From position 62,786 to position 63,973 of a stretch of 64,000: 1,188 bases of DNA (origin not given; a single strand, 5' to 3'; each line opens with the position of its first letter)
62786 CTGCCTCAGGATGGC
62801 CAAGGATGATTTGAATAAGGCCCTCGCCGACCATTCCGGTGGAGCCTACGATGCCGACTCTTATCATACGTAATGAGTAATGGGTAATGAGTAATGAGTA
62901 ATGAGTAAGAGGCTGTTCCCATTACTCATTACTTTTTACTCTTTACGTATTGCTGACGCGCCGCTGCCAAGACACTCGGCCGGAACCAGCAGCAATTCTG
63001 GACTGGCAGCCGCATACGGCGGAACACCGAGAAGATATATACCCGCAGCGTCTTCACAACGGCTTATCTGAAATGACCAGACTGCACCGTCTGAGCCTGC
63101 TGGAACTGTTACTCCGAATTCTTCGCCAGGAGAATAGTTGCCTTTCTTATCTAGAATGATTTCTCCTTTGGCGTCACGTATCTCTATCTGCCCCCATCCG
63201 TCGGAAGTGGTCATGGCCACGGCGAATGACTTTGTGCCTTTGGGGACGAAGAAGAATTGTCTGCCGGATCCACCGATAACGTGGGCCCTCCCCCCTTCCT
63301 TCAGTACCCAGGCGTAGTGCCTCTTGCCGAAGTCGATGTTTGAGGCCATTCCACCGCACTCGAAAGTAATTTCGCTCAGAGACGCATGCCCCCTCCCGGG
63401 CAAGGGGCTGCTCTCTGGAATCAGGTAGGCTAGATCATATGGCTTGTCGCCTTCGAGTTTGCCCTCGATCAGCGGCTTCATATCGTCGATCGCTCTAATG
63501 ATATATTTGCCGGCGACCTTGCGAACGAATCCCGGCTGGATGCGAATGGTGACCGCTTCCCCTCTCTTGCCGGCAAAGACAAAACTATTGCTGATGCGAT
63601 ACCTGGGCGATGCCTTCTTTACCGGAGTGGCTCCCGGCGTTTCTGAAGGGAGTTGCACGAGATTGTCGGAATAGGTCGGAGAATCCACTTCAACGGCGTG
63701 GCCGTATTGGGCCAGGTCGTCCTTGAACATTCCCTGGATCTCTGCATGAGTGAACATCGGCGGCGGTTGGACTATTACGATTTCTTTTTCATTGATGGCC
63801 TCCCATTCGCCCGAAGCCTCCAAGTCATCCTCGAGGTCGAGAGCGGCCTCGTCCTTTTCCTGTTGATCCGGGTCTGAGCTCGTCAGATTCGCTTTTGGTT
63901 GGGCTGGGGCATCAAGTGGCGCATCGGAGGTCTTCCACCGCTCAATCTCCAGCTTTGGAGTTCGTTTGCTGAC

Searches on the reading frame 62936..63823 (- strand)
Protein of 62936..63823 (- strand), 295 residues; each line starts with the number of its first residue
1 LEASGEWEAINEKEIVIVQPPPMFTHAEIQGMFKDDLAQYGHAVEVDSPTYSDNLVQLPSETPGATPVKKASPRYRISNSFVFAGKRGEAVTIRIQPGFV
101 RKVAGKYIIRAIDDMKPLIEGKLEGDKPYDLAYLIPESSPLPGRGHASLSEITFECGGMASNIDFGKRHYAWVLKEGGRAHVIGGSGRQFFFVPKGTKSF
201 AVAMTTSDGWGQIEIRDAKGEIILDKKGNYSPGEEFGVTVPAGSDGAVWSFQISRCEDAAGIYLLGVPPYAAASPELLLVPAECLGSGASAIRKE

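Call 35: search_protein_families(library=pfam, proteins=[window:62939-63823:-], max_evalue=0.00001)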
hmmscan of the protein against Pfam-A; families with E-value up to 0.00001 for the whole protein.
window:62939-63823:- (295 aa): 0 families

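Call 49: find_encoding_contigs(protein=window:62936-63823:-, flank=10000, max_places=2)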
Protein window:62936-63823:- (295 aa): no gene with exactly this product is on record in the collection.
